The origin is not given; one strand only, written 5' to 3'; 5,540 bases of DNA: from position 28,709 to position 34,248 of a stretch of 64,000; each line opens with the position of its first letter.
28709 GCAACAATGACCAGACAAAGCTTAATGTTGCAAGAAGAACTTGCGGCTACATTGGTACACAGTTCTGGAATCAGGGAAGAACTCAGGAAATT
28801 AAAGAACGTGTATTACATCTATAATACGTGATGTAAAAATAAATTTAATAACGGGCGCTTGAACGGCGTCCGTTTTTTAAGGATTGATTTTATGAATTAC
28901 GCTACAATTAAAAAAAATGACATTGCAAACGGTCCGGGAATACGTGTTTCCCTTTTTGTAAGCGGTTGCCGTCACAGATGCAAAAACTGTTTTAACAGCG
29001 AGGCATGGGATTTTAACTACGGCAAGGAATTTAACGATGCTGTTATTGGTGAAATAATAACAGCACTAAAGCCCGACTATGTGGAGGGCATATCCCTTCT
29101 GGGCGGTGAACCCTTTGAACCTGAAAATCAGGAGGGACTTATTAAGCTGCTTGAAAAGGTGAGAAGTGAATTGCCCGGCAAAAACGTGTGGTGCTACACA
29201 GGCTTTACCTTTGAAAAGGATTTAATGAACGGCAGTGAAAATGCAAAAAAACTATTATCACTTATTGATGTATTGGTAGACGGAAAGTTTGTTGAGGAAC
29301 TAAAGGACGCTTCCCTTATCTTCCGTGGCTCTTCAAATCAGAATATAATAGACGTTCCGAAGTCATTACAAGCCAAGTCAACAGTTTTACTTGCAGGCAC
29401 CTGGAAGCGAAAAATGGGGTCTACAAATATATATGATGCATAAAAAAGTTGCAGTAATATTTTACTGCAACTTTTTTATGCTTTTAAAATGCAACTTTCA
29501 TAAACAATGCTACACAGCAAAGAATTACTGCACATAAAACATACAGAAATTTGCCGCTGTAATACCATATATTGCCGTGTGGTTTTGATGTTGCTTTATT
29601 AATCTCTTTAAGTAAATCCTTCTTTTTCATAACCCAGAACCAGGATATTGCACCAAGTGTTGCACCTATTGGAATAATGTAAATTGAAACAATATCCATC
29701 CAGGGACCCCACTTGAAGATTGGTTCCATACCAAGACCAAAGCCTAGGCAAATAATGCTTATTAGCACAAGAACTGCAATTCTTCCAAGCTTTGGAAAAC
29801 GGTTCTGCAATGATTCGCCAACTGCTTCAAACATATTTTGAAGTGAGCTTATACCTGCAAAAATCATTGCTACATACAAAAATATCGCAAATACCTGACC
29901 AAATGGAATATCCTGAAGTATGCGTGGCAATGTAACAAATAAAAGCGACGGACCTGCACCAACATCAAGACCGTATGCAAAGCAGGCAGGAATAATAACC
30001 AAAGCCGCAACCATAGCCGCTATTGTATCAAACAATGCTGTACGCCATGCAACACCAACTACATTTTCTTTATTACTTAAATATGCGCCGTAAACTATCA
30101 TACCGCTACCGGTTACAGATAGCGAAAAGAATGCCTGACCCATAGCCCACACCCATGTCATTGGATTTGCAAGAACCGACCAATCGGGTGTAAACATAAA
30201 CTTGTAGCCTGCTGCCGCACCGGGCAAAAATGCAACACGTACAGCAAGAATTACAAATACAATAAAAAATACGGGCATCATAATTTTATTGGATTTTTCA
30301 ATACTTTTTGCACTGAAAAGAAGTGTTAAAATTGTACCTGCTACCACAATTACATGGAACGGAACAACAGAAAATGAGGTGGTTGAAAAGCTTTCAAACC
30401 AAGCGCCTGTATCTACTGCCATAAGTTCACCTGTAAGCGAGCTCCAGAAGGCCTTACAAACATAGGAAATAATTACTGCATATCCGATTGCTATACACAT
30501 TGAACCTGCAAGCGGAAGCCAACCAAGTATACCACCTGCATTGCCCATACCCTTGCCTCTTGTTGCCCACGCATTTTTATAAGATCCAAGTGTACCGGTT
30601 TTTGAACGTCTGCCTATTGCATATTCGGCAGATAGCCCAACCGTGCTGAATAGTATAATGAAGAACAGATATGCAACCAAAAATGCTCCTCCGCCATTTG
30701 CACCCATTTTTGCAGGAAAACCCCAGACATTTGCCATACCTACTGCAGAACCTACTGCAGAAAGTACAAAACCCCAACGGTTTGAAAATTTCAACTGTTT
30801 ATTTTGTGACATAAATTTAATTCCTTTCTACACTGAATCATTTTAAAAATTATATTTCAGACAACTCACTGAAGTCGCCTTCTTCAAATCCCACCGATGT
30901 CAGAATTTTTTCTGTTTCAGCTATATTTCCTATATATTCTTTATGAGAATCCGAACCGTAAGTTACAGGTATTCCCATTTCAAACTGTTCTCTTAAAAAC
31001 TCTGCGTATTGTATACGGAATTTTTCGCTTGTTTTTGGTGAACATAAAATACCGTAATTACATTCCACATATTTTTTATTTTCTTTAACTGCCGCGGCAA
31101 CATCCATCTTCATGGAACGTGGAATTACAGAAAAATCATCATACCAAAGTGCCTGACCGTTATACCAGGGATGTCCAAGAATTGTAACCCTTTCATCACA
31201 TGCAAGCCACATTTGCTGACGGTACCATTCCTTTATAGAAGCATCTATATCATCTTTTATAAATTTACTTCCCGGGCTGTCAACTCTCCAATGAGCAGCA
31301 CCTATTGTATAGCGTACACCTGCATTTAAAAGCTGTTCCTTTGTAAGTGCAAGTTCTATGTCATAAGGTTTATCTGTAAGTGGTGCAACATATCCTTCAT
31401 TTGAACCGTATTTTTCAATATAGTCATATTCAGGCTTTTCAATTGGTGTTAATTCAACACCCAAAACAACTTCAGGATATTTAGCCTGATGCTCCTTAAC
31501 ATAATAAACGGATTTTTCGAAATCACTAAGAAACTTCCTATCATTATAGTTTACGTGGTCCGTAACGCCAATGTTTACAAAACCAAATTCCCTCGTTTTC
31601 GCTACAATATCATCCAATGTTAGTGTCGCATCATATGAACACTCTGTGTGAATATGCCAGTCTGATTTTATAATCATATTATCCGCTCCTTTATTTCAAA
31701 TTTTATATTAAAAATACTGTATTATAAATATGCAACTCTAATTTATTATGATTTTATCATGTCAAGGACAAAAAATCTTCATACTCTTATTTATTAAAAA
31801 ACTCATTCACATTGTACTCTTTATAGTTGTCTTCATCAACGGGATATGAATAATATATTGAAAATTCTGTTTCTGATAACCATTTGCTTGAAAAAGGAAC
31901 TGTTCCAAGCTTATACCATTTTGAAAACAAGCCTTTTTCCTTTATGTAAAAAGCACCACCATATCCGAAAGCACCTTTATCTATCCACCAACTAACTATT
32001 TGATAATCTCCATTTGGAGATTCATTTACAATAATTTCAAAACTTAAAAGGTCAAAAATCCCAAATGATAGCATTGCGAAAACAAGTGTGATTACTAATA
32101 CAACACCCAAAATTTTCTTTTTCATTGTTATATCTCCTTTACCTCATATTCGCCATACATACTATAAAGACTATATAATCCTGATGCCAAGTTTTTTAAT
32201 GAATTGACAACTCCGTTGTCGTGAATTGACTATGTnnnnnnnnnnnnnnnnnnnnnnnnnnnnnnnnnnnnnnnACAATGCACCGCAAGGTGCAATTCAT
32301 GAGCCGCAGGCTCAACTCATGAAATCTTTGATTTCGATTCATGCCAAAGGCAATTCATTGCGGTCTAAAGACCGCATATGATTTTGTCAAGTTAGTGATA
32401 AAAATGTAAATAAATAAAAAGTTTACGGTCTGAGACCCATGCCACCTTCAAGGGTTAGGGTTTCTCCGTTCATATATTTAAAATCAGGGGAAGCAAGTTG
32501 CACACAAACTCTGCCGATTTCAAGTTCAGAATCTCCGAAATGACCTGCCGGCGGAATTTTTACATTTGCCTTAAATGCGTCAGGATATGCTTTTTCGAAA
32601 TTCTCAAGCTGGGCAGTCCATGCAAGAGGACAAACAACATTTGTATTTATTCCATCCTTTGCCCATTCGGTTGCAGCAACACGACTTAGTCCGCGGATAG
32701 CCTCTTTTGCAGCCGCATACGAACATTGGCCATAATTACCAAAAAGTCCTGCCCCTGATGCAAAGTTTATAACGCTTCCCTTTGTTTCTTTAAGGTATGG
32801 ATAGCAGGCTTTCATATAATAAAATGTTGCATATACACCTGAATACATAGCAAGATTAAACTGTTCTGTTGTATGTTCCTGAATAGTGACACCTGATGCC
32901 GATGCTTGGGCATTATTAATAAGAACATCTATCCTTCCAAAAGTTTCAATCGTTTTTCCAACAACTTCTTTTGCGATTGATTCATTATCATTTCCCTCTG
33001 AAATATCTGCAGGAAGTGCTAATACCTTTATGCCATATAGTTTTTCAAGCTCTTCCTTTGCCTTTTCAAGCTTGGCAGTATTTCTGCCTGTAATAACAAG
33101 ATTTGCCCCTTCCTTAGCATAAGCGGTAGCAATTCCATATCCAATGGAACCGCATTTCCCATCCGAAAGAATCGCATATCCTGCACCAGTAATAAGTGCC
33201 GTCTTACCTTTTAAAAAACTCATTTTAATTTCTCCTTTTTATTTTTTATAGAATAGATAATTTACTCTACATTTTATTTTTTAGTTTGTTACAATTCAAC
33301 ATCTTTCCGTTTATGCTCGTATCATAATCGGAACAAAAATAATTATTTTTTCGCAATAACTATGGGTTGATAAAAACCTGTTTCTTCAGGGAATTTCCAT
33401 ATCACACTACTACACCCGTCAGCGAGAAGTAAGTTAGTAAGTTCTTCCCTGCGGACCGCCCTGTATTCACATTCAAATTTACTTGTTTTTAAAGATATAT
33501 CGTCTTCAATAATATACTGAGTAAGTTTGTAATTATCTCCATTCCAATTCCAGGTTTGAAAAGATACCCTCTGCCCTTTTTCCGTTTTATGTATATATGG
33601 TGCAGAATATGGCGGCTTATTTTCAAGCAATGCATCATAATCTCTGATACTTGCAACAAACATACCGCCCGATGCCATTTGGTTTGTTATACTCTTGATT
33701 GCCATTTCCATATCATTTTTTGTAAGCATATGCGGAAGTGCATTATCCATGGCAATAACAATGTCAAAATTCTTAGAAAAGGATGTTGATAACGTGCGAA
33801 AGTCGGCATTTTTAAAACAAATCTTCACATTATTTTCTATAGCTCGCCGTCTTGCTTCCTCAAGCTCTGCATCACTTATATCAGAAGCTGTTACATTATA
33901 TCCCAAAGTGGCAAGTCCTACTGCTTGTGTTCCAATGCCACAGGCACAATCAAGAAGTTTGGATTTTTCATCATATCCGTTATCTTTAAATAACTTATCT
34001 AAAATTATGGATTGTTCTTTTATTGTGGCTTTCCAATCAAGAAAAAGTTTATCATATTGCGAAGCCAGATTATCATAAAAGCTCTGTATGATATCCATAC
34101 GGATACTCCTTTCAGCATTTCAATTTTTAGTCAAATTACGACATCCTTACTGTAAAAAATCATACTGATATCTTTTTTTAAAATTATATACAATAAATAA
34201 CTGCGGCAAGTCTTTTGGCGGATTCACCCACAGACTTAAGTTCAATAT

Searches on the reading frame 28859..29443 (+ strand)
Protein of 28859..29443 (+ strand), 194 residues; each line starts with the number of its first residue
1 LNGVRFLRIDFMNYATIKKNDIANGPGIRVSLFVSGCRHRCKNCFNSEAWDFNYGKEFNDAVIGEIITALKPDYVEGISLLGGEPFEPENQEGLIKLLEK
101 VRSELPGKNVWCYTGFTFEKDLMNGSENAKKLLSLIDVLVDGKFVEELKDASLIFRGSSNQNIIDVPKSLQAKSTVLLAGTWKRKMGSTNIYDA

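Call 73: search_protein_families(library=pfam, proteins=[window:28859-29443:+], max_evalue=0.00001)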
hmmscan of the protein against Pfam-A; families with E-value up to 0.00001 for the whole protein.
window:28859-29443:+ (194 aa): 2 families
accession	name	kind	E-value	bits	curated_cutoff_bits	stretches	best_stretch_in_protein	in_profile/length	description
PF13353.11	Fer4_12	-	1.7e-51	174.5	22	1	23-164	1-137/137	4Fe-4S single cluster domain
PF04055.27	Radical_SAM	-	2.5e-08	34.7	29.5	1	33-151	3-100/166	Radical SAM superfamily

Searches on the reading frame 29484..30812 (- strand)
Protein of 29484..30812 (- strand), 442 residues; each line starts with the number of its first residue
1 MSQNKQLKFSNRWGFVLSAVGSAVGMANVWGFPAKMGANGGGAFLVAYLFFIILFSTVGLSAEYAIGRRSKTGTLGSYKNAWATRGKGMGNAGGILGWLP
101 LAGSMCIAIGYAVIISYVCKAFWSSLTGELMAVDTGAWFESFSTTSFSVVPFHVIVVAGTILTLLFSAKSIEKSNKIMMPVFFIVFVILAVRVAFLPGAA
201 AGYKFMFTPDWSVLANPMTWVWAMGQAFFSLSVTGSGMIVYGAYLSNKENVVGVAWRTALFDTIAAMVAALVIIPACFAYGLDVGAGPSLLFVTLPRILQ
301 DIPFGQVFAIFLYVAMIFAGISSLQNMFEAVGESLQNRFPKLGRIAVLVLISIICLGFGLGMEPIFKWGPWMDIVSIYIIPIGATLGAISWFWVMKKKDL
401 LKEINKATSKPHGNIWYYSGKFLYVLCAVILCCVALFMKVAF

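Call 73: search_protein_families(library=pfam, proteins=[window:29484-30812:-], max_evalue=0.00001)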
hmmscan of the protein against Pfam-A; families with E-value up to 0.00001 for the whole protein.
window:29484-30812:- (442 aa): 1 family
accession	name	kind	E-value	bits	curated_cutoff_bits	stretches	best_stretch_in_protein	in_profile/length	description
PF00209.24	SNF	-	6.8e-43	147.6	27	2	155-435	184-480/524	Sodium:neurotransmitter symporter family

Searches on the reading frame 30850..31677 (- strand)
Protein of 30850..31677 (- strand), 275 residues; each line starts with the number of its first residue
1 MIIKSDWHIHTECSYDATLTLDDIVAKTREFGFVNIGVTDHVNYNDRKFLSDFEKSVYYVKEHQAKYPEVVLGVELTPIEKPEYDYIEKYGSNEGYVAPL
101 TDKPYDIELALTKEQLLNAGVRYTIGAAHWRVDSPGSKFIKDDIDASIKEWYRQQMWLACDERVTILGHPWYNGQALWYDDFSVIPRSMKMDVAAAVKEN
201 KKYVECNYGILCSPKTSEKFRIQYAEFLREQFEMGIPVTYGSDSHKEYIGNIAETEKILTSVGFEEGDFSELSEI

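Call 73: search_protein_families(library=pfam, proteins=[window:30850-31677:-], max_evalue=0.00001)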
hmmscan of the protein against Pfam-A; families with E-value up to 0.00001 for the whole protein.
window:30850-31677:- (275 aa): 1 family
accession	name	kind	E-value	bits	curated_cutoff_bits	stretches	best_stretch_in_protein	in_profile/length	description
PF02811.25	PHP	-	5.1e-12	46.9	26.4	1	6-207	1-162/164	PHP domain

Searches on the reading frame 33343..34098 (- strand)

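Call 73: search_protein_families(library=pfam, proteins=[window:33343-34098:-], max_evalue=0.00001)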
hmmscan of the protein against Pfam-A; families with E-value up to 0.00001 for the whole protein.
window:33343-34098:- (251 aa): 5 families
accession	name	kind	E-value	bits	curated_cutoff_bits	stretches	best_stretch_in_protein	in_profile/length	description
PF13649.12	Methyltransf_25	-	8.3e-15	55.7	27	1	49-145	2-97/97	Methyltransferase domain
PF08241.18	Methyltransf_11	-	3.8e-11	43.9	21.2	1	49-148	1-94/95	Methyltransferase domain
PF13847.12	Methyltransf_31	-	3.9e-11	43.3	27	1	44-152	3-113/145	Methyltransferase domain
PF08242.18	Methyltransf_12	-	1.1e-07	32.9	30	1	49-147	1-98/98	Methyltransferase domain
PF13489.12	Methyltransf_23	-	7.3e-06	26.2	27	1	43-199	21-148/164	Methyltransferase domain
